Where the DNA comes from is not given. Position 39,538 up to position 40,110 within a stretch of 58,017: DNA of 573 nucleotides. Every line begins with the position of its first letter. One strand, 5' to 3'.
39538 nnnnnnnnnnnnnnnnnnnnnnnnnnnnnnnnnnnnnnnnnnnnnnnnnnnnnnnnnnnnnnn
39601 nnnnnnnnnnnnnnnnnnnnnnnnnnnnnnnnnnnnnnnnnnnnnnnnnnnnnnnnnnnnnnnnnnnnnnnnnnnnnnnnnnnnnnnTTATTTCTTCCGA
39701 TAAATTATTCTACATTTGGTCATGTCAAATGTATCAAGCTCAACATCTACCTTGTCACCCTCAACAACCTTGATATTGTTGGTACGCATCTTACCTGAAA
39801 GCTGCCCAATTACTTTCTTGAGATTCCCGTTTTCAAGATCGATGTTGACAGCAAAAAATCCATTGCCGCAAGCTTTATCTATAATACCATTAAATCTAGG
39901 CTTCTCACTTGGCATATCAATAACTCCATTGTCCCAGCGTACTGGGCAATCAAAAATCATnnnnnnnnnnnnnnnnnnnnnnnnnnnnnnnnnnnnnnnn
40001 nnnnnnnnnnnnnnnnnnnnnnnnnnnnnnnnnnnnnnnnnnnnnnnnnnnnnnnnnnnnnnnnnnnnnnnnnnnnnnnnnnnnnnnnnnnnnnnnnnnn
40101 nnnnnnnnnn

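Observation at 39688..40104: Phage IF-1 homologue whose start region lies in a 74 bp perfect direct repeat that duplicates a gene junction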

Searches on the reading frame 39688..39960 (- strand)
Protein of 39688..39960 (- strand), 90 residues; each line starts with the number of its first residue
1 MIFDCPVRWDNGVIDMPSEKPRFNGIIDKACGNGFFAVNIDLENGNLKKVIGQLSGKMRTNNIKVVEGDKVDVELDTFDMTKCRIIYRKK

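Call 4: search_protein_families(library=pfam, proteins=[window:39688-39960:-], max_evalue=0.1)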
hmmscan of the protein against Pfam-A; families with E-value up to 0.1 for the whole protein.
window:39688-39960:- (90 aa): 2 families
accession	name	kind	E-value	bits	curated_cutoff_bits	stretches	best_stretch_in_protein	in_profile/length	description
PF01176.25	eIF-1a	-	3.1e-16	59.2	30.2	1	24-88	4-64/64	Translation initiation factor 1A / IF-1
PF16745.11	RsgA_N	-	0.00077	19.6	27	1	25-77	2-48/54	RsgA N-terminal domain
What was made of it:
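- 39688..39915 (-): IF-1 (infA-like) gene in its conserved 75-aa form, starting at Met16 (ATG 39915-39913). PF01176 also hits (call 4).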

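Call 5: search_protein_families(library=phrogs, proteins=[window:39688-39960:-], max_evalue=0.01)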
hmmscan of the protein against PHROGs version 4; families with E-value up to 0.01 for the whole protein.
window:39688-39960:- (90 aa): 1 family
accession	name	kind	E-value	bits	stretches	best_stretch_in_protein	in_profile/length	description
phrog_30201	-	unknown function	1.8e-14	54.4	1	23-90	9-72/88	-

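Call 11: find_homologous_proteins(query=window:39688-39960:-)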
Query window:39688-39960:- (90 aa): 52 proteins with E <= 0.001 among 52 candidates.
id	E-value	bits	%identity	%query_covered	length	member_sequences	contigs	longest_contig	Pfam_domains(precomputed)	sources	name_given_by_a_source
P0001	1.1e-38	149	91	83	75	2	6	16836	PF01176.26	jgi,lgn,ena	-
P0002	3.2e-38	147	85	83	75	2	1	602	PF01176.26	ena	-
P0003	8.3e-38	146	88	83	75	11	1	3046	PF01176.26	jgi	jgi:translation initiation factor IF-1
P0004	6.4e-37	143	85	83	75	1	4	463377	PF01176.26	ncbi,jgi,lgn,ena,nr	ncbi:translation initiation factor IF-1 [Candidatus Pacearchaeota archaeon]|jgi:translation initiati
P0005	1.1e-36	142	85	83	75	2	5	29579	PF01176.26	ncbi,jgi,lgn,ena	jgi:translation initiation factor IF-1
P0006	2.1e-36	142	85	83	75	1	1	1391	PF01176.26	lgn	-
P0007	7.8e-36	140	85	83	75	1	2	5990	PF01176.26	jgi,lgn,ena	-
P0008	8.5e-36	140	84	83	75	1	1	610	PF01176.26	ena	-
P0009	1.5e-35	139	87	83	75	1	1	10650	PF01176.26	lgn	-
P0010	2.9e-35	138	85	83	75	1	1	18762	PF01176.26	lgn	-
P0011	5.1e-35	137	85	83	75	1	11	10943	PF01176.26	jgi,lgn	jgi:translation initiation factor IF-1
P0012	9.9e-35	136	85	83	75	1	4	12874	PF01176.26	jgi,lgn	jgi:translation initiation factor IF-1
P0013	1.2e-34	136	85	83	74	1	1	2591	PF01176.26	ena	-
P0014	1.4e-34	136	83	83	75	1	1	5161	PF01176.26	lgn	-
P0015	1.6e-34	136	85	83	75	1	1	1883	PF01176.26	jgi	jgi:translation initiation factor IF-1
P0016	3.9e-34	134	83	83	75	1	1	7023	PF01176.26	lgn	-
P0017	7.2e-34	134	81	83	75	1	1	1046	PF01176.26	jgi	-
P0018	1.2e-33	133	81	83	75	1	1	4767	PF01176.26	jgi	-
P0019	1.6e-32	129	83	83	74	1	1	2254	PF01176.26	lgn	-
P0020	7.1e-32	127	80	83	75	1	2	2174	PF01176.26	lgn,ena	-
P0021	1.0e-31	127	80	83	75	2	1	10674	PF01176.26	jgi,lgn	jgi:translation initiation factor IF-1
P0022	3.0e-30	122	69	83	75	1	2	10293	PF01176.26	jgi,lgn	jgi:translation initiation factor IF-1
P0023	5.1e-26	108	72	83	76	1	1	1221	PF16745.12,PF01176.26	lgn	-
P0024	7.6e-26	108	72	83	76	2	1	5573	PF01176.26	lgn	-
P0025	1.5e-25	107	70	83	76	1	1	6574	PF01176.26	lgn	-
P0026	1.9e-25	107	71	83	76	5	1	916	PF01176.26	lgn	-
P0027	2.0e-25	107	71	83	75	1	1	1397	PF16745.12,PF01176.26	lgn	-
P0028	3.7e-25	106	67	83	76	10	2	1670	PF01176.26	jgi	jgi:translation initiation factor IF-1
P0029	5.8e-25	105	65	83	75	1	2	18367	PF01176.26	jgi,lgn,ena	jgi:translation initiation factor IF-1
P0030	7.8e-25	105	68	83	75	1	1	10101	PF01176.26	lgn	-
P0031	3.3e-24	103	64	83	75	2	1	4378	PF01176.26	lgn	-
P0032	5.9e-24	102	70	81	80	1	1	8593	PF16745.12,PF01176.26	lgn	-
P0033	9.4e-24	101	69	83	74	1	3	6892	PF16745.12,PF01176.26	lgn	-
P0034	9.5e-24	101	71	83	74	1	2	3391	PF16745.12,PF01176.26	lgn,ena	-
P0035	1.7e-23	100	67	83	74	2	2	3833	PF16745.12,PF01176.26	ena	-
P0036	1.6e-22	97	64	83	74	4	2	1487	PF16745.12,PF01176.26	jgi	jgi:translation initiation factor IF-1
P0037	2.0e-22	97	64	83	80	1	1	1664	PF16745.12,PF01176.26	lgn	-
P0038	4.9e-22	96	65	83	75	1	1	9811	PF01176.26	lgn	-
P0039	1.0e-21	95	63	83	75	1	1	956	PF01176.26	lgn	-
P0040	1.2e-21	94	64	83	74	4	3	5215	PF16745.12,PF01176.26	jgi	jgi:translation initiation factor IF-1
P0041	9.1e-21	92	65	83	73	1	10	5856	PF16745.12,PF01176.26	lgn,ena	-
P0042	1.0e-20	91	63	83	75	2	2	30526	PF01176.26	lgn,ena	-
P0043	1.2e-19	88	60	83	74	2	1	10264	PF16745.12,PF01176.26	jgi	-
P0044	1.7e-19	87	64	83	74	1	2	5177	PF16745.12,PF01176.26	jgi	jgi:translation initiation factor IF-1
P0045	1.8e-19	87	61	80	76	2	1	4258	PF01176.26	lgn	-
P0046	1.3e-18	85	65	81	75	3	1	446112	PF01176.26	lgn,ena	-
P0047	3.5e-18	83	61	83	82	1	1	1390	PF01176.26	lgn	-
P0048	3.6e-17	80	64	83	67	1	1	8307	PF16745.12,PF01176.26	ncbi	-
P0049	1.6e-14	72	78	54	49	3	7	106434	PF01176.26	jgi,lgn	jgi:translation initiation factor IF-1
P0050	2.8e-11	61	70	52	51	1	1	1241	PF01176.26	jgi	-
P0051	3.4e-11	61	74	48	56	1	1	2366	PF01176.26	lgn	-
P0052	5.0e-11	60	68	59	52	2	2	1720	PF16745.12,PF01176.26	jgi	jgi:translation initiation factor IF-1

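Call 14: find_encoding_contigs(protein=P0001, flank=6000, max_places=10)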
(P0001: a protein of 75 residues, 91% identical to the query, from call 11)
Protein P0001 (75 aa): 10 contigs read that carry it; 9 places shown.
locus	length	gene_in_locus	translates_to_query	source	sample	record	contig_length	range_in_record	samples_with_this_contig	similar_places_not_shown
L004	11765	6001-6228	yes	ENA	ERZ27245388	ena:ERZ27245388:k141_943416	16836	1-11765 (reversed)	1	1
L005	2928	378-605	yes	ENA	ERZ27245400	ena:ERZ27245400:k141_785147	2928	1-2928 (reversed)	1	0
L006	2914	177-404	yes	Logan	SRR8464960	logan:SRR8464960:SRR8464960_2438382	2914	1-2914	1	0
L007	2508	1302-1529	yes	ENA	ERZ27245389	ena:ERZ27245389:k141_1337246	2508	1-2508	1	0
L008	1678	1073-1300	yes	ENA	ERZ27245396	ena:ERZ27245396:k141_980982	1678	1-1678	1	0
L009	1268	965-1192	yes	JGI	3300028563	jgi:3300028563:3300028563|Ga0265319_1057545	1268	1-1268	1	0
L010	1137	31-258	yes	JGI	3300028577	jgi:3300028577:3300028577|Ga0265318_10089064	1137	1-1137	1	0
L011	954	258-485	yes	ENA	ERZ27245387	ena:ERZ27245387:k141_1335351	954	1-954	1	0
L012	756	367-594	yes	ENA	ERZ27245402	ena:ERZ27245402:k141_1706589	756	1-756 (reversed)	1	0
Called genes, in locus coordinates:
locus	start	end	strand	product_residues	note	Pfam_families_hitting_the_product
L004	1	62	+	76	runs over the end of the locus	-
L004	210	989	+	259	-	PF08282:Hydrolase_3, PF03332:PMM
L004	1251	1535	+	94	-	-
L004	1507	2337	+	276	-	PF14243:R2K_3, PF18299:R2K_2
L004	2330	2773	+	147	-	-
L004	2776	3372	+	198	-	-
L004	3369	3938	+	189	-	PF22075:DUF6939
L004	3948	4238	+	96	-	-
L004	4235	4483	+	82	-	-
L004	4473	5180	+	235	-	-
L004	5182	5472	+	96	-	-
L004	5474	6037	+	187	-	-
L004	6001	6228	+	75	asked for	PF01176:eIF-1a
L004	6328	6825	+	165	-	-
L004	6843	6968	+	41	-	-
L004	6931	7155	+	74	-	-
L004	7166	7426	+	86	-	-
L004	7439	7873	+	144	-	PF14063:DUF4254 (faint)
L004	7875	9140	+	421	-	PF08421:Methyltransf_13, PF13489:Methyltransf_23, PF08242:Methyltransf_12 (weak), PF08484:Methyltransf_14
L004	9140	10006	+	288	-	PF01370:Epimerase, PF04321:RmlD_sub_bind (weak), PF16363:GDP_Man_Dehyd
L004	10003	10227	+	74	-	-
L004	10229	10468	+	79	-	-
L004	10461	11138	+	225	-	-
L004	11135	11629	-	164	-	-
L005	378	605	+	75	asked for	PF01176:eIF-1a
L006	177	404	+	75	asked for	PF01176:eIF-1a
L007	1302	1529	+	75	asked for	PF01176:eIF-1a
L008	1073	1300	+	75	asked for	PF01176:eIF-1a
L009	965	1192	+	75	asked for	PF01176:eIF-1a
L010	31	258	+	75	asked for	PF01176:eIF-1a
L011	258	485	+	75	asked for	PF01176:eIF-1a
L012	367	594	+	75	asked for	PF01176:eIF-1a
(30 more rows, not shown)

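Call 18: find_encoding_contigs(protein=P0003, flank=3000, max_places=6)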
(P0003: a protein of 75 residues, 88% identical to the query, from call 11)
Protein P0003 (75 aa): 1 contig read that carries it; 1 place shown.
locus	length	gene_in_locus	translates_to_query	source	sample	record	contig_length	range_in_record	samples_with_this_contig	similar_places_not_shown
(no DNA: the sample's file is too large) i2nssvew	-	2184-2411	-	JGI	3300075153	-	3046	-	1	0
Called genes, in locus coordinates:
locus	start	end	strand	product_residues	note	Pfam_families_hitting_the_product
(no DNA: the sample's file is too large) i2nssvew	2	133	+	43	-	?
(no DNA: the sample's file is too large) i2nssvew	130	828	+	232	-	-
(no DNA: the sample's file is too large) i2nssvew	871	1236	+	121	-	-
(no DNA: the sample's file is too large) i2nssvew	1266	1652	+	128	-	-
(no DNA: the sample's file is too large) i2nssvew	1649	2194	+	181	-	-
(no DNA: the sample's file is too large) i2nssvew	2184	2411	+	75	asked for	PF01176:eIF-1a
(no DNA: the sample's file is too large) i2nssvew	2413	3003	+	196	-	PF13606:Ank_3 (faint), PF00023:Ank (faint), PF13857:Ank_5 (faint), PF12796:Ank_2, PF13637:Ank_4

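Call 19: find_encoding_contigs(protein=P0004, flank=10000, max_places=4)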
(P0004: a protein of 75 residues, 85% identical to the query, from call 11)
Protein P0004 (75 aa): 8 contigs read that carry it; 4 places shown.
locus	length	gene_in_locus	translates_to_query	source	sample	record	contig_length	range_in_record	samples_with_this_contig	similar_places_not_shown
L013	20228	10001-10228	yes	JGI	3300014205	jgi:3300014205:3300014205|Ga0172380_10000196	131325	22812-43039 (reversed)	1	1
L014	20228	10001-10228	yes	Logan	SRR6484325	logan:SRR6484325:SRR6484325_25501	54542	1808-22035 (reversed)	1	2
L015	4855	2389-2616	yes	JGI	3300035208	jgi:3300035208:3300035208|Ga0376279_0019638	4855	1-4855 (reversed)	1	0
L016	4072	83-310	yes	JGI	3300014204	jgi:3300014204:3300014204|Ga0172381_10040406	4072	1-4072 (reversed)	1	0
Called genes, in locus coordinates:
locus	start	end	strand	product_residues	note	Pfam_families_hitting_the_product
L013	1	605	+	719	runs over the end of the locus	PF00478:IMPDH, PF05203:Hom_end_hint, PF14890:Intein_splicing (weak), PF00478:IMPDH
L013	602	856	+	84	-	-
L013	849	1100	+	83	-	-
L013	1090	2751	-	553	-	PF01743:PolyA_pol, PF01966:HD (weak)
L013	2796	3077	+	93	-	-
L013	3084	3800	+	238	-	PF00929:RNase_T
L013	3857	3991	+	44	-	-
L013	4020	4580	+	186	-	-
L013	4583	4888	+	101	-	-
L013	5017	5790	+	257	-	PF08282:Hydrolase_3 (weak), PF03332:PMM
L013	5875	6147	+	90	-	-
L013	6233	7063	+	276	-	PF14243:R2K_3, PF18299:R2K_2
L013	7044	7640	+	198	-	-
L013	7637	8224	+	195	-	PF22075:DUF6939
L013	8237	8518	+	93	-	-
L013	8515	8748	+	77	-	-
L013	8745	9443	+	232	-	-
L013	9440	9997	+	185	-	-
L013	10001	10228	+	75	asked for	PF01176:eIF-1a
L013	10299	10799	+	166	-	-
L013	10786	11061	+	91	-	-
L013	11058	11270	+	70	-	-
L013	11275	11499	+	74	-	-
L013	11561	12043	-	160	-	-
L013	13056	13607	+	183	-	-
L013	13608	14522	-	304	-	PF19174:DUF5856 (weak)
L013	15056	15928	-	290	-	PF01966:HD (weak)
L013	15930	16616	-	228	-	-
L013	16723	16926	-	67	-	-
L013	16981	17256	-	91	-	PF04193:PQ-loop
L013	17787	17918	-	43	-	-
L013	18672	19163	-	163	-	-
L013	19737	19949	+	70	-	-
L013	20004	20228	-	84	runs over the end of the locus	-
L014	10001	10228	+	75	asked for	PF01176:eIF-1a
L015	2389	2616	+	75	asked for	PF01176:eIF-1a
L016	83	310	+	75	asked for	PF01176:eIF-1a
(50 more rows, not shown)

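Call 23: find_encoding_contigs(protein=P0009, flank=3000, max_places=4)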
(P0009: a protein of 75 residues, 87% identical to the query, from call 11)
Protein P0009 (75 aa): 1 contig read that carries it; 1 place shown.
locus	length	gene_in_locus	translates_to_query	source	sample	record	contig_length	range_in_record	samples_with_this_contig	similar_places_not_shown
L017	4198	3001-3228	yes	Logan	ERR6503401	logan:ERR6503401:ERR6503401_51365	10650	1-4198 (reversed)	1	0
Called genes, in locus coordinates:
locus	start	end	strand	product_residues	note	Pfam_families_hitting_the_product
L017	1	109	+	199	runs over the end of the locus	-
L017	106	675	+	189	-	PF22075:DUF6939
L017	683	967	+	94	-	-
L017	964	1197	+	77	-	-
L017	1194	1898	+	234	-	-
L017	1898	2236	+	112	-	-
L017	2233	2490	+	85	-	-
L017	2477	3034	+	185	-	-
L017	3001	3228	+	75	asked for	PF01176:eIF-1a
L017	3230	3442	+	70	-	-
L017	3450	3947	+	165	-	PF01661:Macro (weak)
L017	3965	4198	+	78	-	?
